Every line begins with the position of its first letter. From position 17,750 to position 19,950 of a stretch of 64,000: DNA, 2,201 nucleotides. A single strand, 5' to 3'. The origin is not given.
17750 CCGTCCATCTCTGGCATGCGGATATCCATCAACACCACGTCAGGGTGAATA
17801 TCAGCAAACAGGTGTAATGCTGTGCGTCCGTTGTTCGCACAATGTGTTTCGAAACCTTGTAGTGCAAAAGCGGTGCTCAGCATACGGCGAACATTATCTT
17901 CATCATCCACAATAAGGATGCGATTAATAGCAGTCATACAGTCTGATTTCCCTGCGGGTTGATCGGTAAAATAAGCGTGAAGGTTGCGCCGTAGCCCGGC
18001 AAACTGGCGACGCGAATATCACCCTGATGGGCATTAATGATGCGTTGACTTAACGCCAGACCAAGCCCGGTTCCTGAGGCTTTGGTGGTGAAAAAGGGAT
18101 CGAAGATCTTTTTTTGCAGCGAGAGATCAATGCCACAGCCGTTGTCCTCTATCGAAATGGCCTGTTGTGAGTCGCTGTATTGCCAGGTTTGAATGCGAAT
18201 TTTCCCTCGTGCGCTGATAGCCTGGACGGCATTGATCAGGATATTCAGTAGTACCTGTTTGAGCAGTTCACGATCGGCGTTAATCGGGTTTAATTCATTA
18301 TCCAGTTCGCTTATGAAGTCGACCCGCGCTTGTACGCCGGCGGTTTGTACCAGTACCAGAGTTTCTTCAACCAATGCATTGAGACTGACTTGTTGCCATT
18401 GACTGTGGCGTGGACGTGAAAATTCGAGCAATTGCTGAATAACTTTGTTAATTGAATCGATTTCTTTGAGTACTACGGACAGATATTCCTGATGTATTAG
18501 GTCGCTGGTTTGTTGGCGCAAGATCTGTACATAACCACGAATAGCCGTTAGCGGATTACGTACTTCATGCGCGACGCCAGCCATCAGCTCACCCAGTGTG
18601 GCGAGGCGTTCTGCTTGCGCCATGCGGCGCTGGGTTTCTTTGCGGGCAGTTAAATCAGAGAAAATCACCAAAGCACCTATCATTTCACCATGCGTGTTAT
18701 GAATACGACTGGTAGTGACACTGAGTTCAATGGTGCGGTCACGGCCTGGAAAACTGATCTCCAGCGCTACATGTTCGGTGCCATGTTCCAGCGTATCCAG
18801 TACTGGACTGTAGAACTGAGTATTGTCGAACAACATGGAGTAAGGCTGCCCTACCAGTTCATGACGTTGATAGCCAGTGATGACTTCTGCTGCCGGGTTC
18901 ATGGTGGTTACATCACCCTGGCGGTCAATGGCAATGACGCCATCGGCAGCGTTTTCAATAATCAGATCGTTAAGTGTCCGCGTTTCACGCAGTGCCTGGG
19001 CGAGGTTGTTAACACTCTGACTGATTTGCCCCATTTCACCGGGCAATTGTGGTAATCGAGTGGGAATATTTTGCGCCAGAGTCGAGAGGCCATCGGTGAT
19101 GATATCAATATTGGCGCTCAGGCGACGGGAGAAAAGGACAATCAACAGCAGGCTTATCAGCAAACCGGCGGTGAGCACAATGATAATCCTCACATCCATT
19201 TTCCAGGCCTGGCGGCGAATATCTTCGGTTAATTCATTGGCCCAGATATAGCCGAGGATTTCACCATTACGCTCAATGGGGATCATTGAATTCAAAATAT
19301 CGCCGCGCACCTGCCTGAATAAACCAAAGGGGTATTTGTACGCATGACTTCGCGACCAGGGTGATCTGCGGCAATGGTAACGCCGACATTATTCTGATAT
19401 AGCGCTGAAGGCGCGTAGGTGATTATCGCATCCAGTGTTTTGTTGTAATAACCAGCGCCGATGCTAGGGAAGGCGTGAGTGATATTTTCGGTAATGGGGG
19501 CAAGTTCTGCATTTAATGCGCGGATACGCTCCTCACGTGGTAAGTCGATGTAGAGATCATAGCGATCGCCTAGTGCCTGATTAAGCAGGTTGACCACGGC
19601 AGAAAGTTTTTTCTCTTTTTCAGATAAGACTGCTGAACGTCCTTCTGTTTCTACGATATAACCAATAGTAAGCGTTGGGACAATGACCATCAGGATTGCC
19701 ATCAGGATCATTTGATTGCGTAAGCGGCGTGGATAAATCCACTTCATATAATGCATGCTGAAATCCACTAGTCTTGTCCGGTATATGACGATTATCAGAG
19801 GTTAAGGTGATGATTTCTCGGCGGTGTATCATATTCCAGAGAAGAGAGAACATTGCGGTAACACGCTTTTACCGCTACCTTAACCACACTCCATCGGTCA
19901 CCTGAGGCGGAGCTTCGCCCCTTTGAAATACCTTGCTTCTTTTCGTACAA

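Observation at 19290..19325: Apparent 1-nt deletion frameshift splitting atoS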

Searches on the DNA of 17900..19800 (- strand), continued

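Call 13: get_annotated_region(hit=H89, flank=2000)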
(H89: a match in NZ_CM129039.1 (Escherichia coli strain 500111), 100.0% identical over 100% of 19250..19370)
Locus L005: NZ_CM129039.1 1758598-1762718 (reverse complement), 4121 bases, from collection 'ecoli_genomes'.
description: Escherichia coli strain 500111 chromosome, whole genome shotgun sequence
organism: Escherichia coli strain 500111 (NCBI taxid 562)
replicon: chromosome; assembly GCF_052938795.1
host: Homo sapiens; source: stool; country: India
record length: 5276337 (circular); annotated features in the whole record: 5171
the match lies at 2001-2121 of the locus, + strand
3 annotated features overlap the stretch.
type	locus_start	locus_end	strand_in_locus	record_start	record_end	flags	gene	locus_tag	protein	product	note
CDS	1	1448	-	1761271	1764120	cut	rcsC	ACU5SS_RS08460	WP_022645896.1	two-component system sensor histidine kinase RcsC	-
CDS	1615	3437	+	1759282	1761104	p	atoS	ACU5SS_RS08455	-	two-component system sensor histidine kinase AtoS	frameshifted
CDS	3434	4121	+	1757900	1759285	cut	atoC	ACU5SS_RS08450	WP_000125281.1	acetoacetate metabolism transcriptional regulator AtoC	-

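Call 14: get_annotated_region(hit=H90, flank=2000)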
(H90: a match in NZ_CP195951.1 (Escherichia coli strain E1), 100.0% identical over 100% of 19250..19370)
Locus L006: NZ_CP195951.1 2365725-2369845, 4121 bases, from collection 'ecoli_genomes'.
description: Escherichia coli strain E1 chromosome, complete genome
organism: Escherichia coli strain E1 (NCBI taxid 562)
replicon: chromosome; assembly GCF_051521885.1
host: -; source: Raw wastewater influent sample from the Panama City Wastewater Treatment Plant; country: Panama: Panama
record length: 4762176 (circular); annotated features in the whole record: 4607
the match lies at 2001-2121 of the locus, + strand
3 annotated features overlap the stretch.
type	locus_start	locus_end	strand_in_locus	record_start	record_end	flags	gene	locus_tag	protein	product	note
CDS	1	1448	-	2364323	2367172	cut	rcsC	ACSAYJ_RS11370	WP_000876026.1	two-component system sensor histidine kinase RcsC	-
CDS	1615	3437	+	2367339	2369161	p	atoS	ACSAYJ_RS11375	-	two-component system sensor histidine kinase AtoS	frameshifted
CDS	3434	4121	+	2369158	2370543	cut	atoC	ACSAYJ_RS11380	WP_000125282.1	acetoacetate metabolism transcriptional regulator AtoC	-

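Call 15: get_annotated_region(hit=H91, flank=2000)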
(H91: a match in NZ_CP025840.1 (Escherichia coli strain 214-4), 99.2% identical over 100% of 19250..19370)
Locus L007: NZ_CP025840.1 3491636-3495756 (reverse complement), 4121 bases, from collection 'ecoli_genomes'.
description: Escherichia coli strain 214-4 chromosome, complete genome
organism: Escherichia coli strain 214-4 (NCBI taxid 562)
replicon: chromosome; assembly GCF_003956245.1
host: Homo sapiens; source: stool; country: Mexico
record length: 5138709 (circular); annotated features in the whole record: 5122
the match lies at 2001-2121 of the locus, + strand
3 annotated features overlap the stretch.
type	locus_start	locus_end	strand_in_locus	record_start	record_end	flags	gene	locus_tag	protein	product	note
CDS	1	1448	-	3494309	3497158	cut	rcsC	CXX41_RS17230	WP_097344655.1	two-component system sensor histidine kinase RcsC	-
CDS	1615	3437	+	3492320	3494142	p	atoS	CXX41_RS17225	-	two-component system sensor histidine kinase AtoS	frameshifted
CDS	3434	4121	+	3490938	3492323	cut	atoC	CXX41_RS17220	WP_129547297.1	acetoacetate metabolism transcriptional regulator AtoC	-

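Call 16: get_annotated_region(hit=H92, flank=2000)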
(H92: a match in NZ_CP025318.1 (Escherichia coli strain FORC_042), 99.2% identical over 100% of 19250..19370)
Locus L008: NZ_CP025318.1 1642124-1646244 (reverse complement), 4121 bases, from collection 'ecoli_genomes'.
description: Escherichia coli strain FORC_042 chromosome, complete genome
organism: Escherichia coli strain FORC_042 (NCBI taxid 562)
replicon: chromosome; assembly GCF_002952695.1
host: -; source: pork; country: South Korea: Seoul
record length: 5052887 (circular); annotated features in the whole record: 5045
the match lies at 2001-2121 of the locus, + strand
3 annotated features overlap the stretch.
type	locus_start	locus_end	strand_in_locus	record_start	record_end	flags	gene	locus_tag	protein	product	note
CDS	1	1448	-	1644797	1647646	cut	rcsC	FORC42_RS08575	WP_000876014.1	two-component system sensor histidine kinase RcsC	-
CDS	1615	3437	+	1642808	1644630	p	atoS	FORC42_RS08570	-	two-component system sensor histidine kinase AtoS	frameshifted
CDS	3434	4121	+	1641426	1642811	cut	atoC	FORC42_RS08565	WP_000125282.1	acetoacetate metabolism transcriptional regulator AtoC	-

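Call 17: get_annotated_region(hit=H93, flank=2000)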
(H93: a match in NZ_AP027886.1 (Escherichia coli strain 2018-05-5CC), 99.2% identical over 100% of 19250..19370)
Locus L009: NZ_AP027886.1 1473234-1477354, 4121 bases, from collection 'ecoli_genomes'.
description: Escherichia coli strain 2018-05-5CC chromosome, complete genome
organism: Escherichia coli strain 2018-05-5CC (NCBI taxid 562)
replicon: chromosome; assembly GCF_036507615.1
host: Homo sapiens; source: feces; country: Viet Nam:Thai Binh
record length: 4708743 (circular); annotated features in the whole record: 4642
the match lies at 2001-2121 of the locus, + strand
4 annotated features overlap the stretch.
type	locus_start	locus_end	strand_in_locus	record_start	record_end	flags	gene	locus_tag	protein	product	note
CDS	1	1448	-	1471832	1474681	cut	rcsC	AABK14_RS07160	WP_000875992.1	two-component system sensor histidine kinase RcsC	-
CDS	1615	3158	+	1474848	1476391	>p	atoS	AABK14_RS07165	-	two-component system sensor histidine kinase AtoS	frameshifted; incomplete; partial in the middle of a contig; missing C-terminus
CDS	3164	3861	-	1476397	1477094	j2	-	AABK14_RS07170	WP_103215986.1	IS1-like element IS1A family transposase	programmed frameshift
CDS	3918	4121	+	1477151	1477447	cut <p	-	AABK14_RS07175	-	ATP-binding protein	incomplete; partial in the middle of a contig; missing N-terminus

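Call 18: get_annotated_region(hit=H94, flank=2000)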
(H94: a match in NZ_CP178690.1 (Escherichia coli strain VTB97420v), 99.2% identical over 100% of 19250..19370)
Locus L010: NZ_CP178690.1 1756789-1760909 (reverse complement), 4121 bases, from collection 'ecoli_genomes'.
description: Escherichia coli strain VTB97420v chromosome, complete genome
organism: Escherichia coli strain VTB97420v (NCBI taxid 562)
replicon: chromosome; assembly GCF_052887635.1
host: Chicken; source: -; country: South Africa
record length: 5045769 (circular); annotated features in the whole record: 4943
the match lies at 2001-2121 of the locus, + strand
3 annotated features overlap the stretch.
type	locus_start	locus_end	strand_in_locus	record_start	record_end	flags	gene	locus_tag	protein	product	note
CDS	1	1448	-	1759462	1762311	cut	rcsC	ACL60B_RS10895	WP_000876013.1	two-component system sensor histidine kinase RcsC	-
CDS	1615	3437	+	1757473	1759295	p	atoS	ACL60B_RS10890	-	two-component system sensor histidine kinase AtoS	frameshifted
CDS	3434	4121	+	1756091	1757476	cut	atoC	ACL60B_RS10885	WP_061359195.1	acetoacetate metabolism transcriptional regulator AtoC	-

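Call 19: get_annotated_region(hit=H95, flank=2000)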
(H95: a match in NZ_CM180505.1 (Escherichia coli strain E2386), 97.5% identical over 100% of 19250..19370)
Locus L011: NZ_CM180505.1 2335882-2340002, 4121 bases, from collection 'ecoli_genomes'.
description: Escherichia coli strain E2386 chromosome, whole genome shotgun sequence
organism: Escherichia coli strain E2386 (NCBI taxid 562)
replicon: chromosome; assembly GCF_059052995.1
host: Homo sapiens; source: Diarrheal stool; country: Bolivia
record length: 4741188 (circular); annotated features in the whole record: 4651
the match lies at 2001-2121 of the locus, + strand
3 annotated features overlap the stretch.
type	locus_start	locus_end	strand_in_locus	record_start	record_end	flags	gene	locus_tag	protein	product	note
CDS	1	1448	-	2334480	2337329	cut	rcsC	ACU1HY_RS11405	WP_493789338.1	two-component system sensor histidine kinase RcsC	-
CDS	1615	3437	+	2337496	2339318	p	atoS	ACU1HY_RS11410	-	two-component system sensor histidine kinase AtoS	frameshifted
CDS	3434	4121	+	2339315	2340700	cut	atoC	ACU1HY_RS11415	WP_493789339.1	acetoacetate metabolism transcriptional regulator AtoC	-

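Call 36: search_dna_similar(query=L004:1615-3437:+, collection=ecoli_genomes, mode=near, max_rows=8)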
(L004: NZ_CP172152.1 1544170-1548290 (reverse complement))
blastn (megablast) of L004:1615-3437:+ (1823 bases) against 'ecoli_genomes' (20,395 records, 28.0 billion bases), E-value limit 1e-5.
Records with a match: 3930; places in all: 3933; records where one place covers at least 80% of the query: 3922.
Genomes with a match: 3930 of 5426; with a place that covers at least 80% of the query: 3922. Places per genome that has any: lowest 1, median 1, highest 2. On chromosomes: 3932 places; on plasmids: 1.
Best place of each record, by identity: >=99% 1923; 95-99% 2007.
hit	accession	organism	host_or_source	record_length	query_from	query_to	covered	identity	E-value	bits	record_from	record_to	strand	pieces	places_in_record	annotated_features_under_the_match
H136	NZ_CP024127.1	Escherichia coli strain 14EC001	clinical patient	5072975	1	1823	100%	100.0%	0e+0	3377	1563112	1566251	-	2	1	atoS: two-component system sensor histidine kinase AtoS | IS3 family transposase | PAS domain-containing protein | AL1L pseudoknot | atoC: acetoacetate metabolism transcriptional regulator AtoC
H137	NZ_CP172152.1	Escherichia coli strain GF31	chicken meat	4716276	1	1823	100%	100.0%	0e+0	3367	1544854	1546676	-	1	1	atoS: two-component system sensor histidine kinase AtoS | response regulator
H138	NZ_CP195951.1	Escherichia coli strain E1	Raw wastewater influent sample from the ...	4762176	1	1823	100%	99.9%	0e+0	3356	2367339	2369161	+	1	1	atoS: two-component system sensor histidine kinase AtoS | atoC: acetoacetate metabolism transcriptional regulator AtoC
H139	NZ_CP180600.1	Escherichia coli strain PS2Canimalfeces12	Pig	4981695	1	1823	100%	99.8%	0e+0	3367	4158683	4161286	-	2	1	atoS: two-component system sensor histidine kinase AtoS | IS1-like element IS1X2 family transposase | sensory box protein | atoC: acetoacetate metabolism transcriptional regulator AtoC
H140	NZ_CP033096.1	Escherichia coli strain CP53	pig feces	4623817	1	1823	100%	99.8%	0e+0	3349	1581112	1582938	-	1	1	atoS: two-component system sensor histidine kinase AtoS | atoC: acetoacetate metabolism transcriptional regulator AtoC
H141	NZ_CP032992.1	Escherichia coli strain W5-6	Jin River water W5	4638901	1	1823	100%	99.8%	0e+0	3349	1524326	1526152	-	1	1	atoS: two-component system sensor histidine kinase AtoS | atoC: acetoacetate metabolism transcriptional regulator AtoC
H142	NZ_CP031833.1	Escherichia coli strain 2452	Homo sapiens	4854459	1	1823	100%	99.8%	0e+0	3349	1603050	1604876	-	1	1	atoS: two-component system sensor histidine kinase AtoS | atoC: acetoacetate metabolism transcriptional regulator AtoC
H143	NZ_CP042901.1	Escherichia coli strain CFSAN061762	missing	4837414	1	1823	100%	99.8%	0e+0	3349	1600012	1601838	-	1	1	atoS: two-component system sensor histidine kinase AtoS | atoC: acetoacetate metabolism transcriptional regulator AtoC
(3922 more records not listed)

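Call 37: search_dna_similar(query=L005:1615-3437:+, collection=ecoli_genomes, mode=near, max_rows=8)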
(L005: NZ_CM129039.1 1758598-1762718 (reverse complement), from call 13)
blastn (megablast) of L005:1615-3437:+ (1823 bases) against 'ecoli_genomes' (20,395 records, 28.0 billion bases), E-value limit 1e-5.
Records with a match: 3930; places in all: 3933; records where one place covers at least 80% of the query: 3922.
Genomes with a match: 3930 of 5426; with a place that covers at least 80% of the query: 3922. Places per genome that has any: lowest 1, median 1, highest 2. On chromosomes: 3932 places; on plasmids: 1.
Best place of each record, by identity: >=99% 73; 95-99% 3857.
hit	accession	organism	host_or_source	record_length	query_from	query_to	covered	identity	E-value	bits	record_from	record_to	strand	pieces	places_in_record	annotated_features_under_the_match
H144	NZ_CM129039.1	Escherichia coli strain 500111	Homo sapiens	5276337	1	1823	100%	100.0%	0e+0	3367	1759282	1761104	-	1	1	atoS: two-component system sensor histidine kinase AtoS | atoC: acetoacetate metabolism transcriptional regulator AtoC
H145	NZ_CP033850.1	Escherichia coli strain FDAARGOS_497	Homo sapiens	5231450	1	1823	100%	99.8%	0e+0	3349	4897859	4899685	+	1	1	atoS: two-component system sensor histidine kinase AtoS | atoC: acetoacetate metabolism transcriptional regulator AtoC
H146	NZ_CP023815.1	Escherichia coli strain IMT16316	wild bird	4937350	1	1823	100%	99.8%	0e+0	3349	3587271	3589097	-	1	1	atoS: two-component system sensor histidine kinase AtoS | atoC: acetoacetate metabolism transcriptional regulator AtoC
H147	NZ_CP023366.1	Escherichia coli strain 1428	canine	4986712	1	1823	100%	99.8%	0e+0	3349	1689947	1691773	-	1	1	atoS: two-component system sensor histidine kinase AtoS | atoC: acetoacetate metabolism transcriptional regulator AtoC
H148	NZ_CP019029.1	Escherichia coli strain Ecol_881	Homo sapiens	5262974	1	1823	100%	99.8%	0e+0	3349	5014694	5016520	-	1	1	atoS: two-component system sensor histidine kinase AtoS | atoC: acetoacetate metabolism transcriptional regulator AtoC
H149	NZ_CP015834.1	Escherichia coli strain MS6198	Homo sapiens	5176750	1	1823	100%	99.8%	0e+0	3349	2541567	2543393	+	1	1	atoS: two-component system sensor histidine kinase AtoS | atoC: acetoacetate metabolism transcriptional regulator AtoC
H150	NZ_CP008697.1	Escherichia coli strain ST648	Homo sapiens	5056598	1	1823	100%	99.8%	0e+0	3349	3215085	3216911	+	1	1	atoS: two-component system sensor histidine kinase AtoS | atoC: acetoacetate metabolism transcriptional regulator AtoC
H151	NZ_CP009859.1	Escherichia coli strain ECONIH1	rectal swab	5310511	1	1823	100%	99.8%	0e+0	3349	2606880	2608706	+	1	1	atoS: two-component system sensor histidine kinase AtoS | atoC: acetoacetate metabolism transcriptional regulator AtoC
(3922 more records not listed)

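Call 38: search_dna_similar(query=L008:1615-3437:+, collection=ecoli_genomes, mode=near, max_rows=8)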
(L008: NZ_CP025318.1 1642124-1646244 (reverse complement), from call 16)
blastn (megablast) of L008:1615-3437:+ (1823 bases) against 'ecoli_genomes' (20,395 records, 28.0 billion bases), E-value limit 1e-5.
Records with a match: 3930; places in all: 3933; records where one place covers at least 80% of the query: 3922.
Genomes with a match: 3930 of 5426; with a place that covers at least 80% of the query: 3922. Places per genome that has any: lowest 1, median 1, highest 2. On chromosomes: 3932 places; on plasmids: 1.
Best place of each record, by identity: >=99% 1927; 95-99% 2003.
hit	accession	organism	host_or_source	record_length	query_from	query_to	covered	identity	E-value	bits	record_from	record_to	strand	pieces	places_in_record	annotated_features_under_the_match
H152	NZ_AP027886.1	Escherichia coli strain 2018-05-5CC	Homo sapiens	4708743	1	1823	100%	100.0%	0e+0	3388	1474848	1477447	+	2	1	atoS: two-component system sensor histidine kinase AtoS | IS1-like element IS1A family transposase | ATP-binding protein | atoC: acetoacetate metabolism transcriptional regulator AtoC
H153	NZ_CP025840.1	Escherichia coli strain 214-4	Homo sapiens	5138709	1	1823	100%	100.0%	0e+0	3367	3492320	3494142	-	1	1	atoS: two-component system sensor histidine kinase AtoS | atoC: acetoacetate metabolism transcriptional regulator AtoC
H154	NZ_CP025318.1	Escherichia coli strain FORC_042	pork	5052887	1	1823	100%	100.0%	0e+0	3367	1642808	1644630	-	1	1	atoS: two-component system sensor histidine kinase AtoS | atoC: acetoacetate metabolism transcriptional regulator AtoC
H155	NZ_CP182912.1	Escherichia coli strain FAHZZU6014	Homo sapiens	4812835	1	1823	100%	99.8%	0e+0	3362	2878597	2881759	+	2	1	atoS: two-component system sensor histidine kinase AtoS | IS3 family transposase | hypothetical protein | atoC: acetoacetate metabolism transcriptional regulator AtoC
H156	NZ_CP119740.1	Escherichia coli strain E94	bovine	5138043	1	1823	100%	99.8%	0e+0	3356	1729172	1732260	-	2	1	IS3-like element ISEc31 family transposase | ATP-binding protein | PAS domain-containing protein | atoC: acetoacetate metabolism transcriptional regulator AtoC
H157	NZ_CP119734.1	Escherichia coli strain E92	bovine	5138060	1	1823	100%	99.8%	0e+0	3356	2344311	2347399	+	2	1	IS3-like element ISEc31 family transposase | ATP-binding protein | PAS domain-containing protein | atoC: acetoacetate metabolism transcriptional regulator AtoC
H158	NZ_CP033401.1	Escherichia coli strain WCHEC020031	Homo sapiens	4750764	1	1823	100%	99.8%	0e+0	3349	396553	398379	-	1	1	atoS: two-component system sensor histidine kinase AtoS | atoC: acetoacetate metabolism transcriptional regulator AtoC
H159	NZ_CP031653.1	Escherichia coli strain UK_Dog_Liverpool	dog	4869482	1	1823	100%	99.8%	0e+0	3349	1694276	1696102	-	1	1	atoS: two-component system sensor histidine kinase AtoS | atoC: acetoacetate metabolism transcriptional regulator AtoC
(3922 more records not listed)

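Call 40: get_annotated_region(hit=H136, flank=200)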
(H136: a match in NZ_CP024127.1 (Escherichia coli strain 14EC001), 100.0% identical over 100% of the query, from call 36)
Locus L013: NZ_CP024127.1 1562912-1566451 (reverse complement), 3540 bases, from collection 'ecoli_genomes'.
description: Escherichia coli strain 14EC001 chromosome, complete genome
organism: Escherichia coli strain 14EC001 (NCBI taxid 562)
replicon: chromosome; assembly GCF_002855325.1
host: -; source: clinical patient; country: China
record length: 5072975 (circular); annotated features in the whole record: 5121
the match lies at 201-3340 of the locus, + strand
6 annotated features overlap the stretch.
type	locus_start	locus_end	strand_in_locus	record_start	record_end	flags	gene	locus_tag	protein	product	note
CDS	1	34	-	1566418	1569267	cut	rcsC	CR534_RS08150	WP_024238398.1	two-component system sensor histidine kinase RcsC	-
CDS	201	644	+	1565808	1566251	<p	-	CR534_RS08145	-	PAS domain-containing protein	incomplete; partial in the middle of a contig; missing C-terminus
CDS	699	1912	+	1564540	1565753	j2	-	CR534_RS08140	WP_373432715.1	IS3 family transposase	programmed frameshift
sequence_feature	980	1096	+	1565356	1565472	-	-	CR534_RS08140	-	-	AL1L pseudoknot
CDS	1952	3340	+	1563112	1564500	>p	atoS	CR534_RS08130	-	two-component system sensor histidine kinase AtoS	incomplete; partial in the middle of a contig; missing N-terminus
CDS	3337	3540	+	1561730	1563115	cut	atoC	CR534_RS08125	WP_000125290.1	acetoacetate metabolism transcriptional regulator AtoC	-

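Call 59: search_dna_similar(query=L011:2001-2121:+, collection=ecoli_genomes, mode=near, max_rows=40)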
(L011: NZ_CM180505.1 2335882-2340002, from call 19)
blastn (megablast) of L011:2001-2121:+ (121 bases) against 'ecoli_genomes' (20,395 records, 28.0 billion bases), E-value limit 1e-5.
Records with a match: 3927; places in all: 3931; records where one place covers at least 80% of the query: 3924.
Genomes with a match: 3927 of 5426; with a place that covers at least 80% of the query: 3924. Places per genome that has any: lowest 1, median 1, highest 2. On chromosomes: 3930 places; on plasmids: 1.
Best place of each record, by identity: >=99% 1; 95-99% 1427; 90-95% 2499.
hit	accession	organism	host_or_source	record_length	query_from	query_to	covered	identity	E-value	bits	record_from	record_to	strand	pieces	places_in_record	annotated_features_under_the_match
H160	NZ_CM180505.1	Escherichia coli strain E2386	Homo sapiens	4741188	1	121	100%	100.0%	6e-56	224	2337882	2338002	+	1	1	atoS: two-component system sensor histidine kinase AtoS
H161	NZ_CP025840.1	Escherichia coli strain 214-4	Homo sapiens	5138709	1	121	100%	98.3%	1e-52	213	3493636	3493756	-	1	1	atoS: two-component system sensor histidine kinase AtoS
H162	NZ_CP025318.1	Escherichia coli strain FORC_042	pork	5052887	1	121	100%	98.3%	1e-52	213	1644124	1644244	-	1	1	atoS: two-component system sensor histidine kinase AtoS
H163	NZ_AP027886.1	Escherichia coli strain 2018-05-5CC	Homo sapiens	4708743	1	121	100%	98.3%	1e-52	213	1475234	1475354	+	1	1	atoS: two-component system sensor histidine kinase AtoS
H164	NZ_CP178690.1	Escherichia coli strain VTB97420v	Chicken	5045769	1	121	100%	98.3%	1e-52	213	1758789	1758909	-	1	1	atoS: two-component system sensor histidine kinase AtoS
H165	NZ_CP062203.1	Escherichia coli strain K_EC180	swine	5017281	1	121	100%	97.5%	6e-51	207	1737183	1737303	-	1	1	atoS: two-component system sensor histidine kinase AtoS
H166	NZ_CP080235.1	Escherichia coli O139:H1 strain W13-16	Sus scrofa scrofa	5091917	1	121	100%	97.5%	6e-51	207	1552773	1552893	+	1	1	atoS: two-component system sensor histidine kinase AtoS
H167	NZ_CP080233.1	Escherichia coli O139:H1 strain P15-25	Sus scrofa domesticus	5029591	1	121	100%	97.5%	6e-51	207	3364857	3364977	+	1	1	atoS: two-component system sensor histidine kinase AtoS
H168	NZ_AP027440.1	Escherichia coli strain EC556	Sus scrofa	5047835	1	121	100%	97.5%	6e-51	207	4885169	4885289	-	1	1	atoS: two-component system sensor histidine kinase AtoS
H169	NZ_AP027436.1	Escherichia coli strain EC571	Sus scrofa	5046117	1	121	100%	97.5%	6e-51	207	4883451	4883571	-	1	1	atoS: two-component system sensor histidine kinase AtoS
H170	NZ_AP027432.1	Escherichia coli strain EC581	Sus scrofa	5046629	1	121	100%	97.5%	6e-51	207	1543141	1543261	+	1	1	atoS: two-component system sensor histidine kinase AtoS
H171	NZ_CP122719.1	Escherichia coli strain ETEC1748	Sus scrofa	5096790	1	121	100%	97.5%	6e-51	207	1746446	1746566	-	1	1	atoS: two-component system sensor histidine kinase AtoS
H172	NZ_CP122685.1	Escherichia coli strain ETEC4067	Sus scrofa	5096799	1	121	100%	97.5%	6e-51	207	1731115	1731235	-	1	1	atoS: two-component system sensor histidine kinase AtoS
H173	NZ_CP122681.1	Escherichia coli strain ETEC4068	Sus scrofa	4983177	1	121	100%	97.5%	6e-51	207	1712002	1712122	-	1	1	atoS: two-component system sensor histidine kinase AtoS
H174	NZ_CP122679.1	Escherichia coli strain ETEC4069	Sus scrofa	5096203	1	121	100%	97.5%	6e-51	207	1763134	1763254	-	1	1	atoS: two-component system sensor histidine kinase AtoS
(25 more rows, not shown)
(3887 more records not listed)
